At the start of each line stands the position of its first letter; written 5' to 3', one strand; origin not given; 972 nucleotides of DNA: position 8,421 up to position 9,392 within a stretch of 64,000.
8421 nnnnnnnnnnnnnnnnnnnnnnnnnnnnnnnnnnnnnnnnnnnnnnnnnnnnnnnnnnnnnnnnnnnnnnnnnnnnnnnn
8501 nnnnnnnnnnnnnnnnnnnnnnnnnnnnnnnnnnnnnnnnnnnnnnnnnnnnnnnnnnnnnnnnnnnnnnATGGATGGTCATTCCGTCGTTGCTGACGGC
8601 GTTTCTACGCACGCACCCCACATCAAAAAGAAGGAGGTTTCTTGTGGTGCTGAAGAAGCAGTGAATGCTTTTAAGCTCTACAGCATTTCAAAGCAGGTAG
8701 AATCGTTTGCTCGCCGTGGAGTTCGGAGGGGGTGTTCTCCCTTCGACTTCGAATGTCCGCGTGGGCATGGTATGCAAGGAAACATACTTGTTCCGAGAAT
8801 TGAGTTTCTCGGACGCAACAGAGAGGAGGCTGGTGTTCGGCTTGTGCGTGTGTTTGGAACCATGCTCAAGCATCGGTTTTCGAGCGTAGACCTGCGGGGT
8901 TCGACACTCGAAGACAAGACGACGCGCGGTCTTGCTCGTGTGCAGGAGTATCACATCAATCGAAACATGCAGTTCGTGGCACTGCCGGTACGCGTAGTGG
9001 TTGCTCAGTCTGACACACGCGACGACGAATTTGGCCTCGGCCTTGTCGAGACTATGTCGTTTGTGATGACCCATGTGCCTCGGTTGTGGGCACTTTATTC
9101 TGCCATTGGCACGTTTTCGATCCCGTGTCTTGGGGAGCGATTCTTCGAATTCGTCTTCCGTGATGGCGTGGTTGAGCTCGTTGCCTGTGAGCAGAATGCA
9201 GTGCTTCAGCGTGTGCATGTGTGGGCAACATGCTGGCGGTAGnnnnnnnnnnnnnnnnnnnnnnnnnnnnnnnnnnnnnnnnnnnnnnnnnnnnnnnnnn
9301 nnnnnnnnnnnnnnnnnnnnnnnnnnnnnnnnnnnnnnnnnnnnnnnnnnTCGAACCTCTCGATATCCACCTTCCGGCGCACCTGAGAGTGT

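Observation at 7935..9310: High-GC island with a divergent gene pair and two perfect palindromes in the shared control region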

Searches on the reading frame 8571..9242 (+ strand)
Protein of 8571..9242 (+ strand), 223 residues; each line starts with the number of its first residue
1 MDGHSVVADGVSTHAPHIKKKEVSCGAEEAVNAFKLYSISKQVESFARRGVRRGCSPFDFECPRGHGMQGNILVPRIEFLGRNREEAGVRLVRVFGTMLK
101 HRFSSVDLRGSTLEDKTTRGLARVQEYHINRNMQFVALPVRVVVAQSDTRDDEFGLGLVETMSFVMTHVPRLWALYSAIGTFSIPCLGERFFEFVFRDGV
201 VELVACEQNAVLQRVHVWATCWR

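Call 7: search_protein_families(library=pfam, proteins=[window:8571-9242:+], max_evalue=1)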
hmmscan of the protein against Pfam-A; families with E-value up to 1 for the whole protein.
window:8571-9242:+ (223 aa): 0 families

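Call 14: find_homologous_proteins(query=window:8571-9242:+)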
Query window:8571-9242:+ (223 aa): 1 proteins with E <= 0.001 among 714 candidates.
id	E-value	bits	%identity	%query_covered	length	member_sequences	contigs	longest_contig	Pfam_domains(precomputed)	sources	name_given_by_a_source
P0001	1.4e-147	507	100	100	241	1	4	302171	-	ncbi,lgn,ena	-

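Call 16: find_encoding_contigs(protein=P0001, flank=10000, max_places=6)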
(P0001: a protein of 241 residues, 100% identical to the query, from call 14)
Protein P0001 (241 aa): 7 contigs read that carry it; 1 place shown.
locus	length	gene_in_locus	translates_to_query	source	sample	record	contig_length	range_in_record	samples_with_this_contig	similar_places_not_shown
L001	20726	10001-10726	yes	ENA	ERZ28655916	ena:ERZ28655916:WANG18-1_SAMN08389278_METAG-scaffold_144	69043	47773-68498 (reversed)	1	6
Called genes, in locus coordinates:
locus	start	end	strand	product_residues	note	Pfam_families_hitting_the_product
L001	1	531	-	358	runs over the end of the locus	?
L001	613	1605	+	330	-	-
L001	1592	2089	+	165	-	PF00173:Cyt-b5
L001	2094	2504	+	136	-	PF07681:DoxX (weak)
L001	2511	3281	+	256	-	PF09864:MliC, PF03724:META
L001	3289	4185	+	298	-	PF00246:Peptidase_M14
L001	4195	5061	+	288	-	PF00246:Peptidase_M14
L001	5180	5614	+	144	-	-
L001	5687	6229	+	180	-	-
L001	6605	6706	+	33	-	-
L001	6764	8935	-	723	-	PF00133:tRNA-synt_1, PF09334:tRNA-synt_1g, PF13603:tRNA-synt_1_2, PF09334:tRNA-synt_1g (weak), PF08264:Anticodon_1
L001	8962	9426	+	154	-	-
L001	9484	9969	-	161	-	-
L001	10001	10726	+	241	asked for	-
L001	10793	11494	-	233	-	PF01479:S4, PF00849:PseudoU_synth_2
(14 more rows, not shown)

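Call 23: search_protein_families(library=phrogs, proteins=[window:8571-9242:+], max_evalue=0.1)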
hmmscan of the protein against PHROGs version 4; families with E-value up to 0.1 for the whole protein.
window:8571-9242:+ (223 aa): 1 family
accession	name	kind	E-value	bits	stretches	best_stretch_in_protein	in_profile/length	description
phrog_10939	-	unknown function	0.094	13.6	0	126-161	14-50/62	-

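Call 24: search_protein_families(library=padloc, proteins=[window:8571-9242:+], max_evalue=0.1)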
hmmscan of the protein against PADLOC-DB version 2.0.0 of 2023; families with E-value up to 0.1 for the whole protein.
window:8571-9242:+ (223 aa): 0 families

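Call 25: search_protein_families(library=ncbifam, proteins=[window:8571-9242:+], max_evalue=0.1)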
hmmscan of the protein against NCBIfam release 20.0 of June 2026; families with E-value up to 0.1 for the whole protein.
window:8571-9242:+ (223 aa): 0 families

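Call 27: search_protein_representatives(protein=window:8571-9242:+)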
Query: 223 residues. Proteins with E-value up to 0.001 (for the whole library): 4; up to 1e-10: 1; up to 1e-30: 1. The best 4 are listed.
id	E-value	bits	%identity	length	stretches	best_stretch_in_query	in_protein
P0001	4.6e-148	507.0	100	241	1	1-223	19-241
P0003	4.0e-10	56.0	34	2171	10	17-52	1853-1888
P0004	3.0e-06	43.3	37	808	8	131-161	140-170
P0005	6.0e-06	42.4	32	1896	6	10-52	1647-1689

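Call 31: predict_structure(protein=window:8571-9242:+)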
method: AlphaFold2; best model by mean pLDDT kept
length: 223 residues; sequences in the alignment: 1
mean_pLDDT: 31.5   pTM: 0.23
mean pLDDT of the five models: 31.5, 31.1, 27.7, 26.5, 24.4
residues with pLDDT >= 90: 0; 70-90: 0; 50-70: 0; < 50: 223
segments of 3 or more residues with pLDDT < 50: 1-223
pLDDT, mean of each block of 10 residues (from residue 1): 30 27 30 29 31 25 26 30 31 30 29 28 27 28 34 39 40 32 33 40 40 34 26
secondary structure, 60 per line:
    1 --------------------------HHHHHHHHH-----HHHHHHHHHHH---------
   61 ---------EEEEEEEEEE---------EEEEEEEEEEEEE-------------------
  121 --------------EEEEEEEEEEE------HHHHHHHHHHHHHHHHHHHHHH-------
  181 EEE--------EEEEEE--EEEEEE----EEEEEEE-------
elements in order: H27-35 H41-51 E70-79 E89-101 E135-145 H152-173 E181-183 E192-197 E200-205 E210-216

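Call 40: search_dna_similar(query=window:8571-9242:+, collection=phages, mode=protein, max_evalue=1, max_rows=10)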
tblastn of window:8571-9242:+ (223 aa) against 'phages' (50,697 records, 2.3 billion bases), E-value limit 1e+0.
No match.

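Call 51: search_solved_structures(query=window:8571-9242:+, max_evalue=10)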
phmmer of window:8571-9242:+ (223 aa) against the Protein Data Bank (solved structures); distinct sequences matched with E-value up to 10: 3.
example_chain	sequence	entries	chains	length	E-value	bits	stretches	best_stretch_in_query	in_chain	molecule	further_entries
7ef6_A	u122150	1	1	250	1.5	11.6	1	141-185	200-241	Xanthosine monophosphate phosphatase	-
7ef7_A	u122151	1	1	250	1.5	11.6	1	141-185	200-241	At2g32150/F22D22.10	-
2z81_A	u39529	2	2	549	1.9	11.3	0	107-207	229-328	Toll-like receptor 2, Variable lymphocyte receptor B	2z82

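Call 55: find_related_loci(query=window:8571-9242:+, collection=viral_contigs, flank=5000)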
Query window:8571-9242:+ (223 aa) in viral_contigs; peptide patterns used: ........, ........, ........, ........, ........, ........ (x = any residue, [..] = any of these).
21 stretches matched a pattern, but none encodes a relative of the query by tblastn (E <= 1e-3).
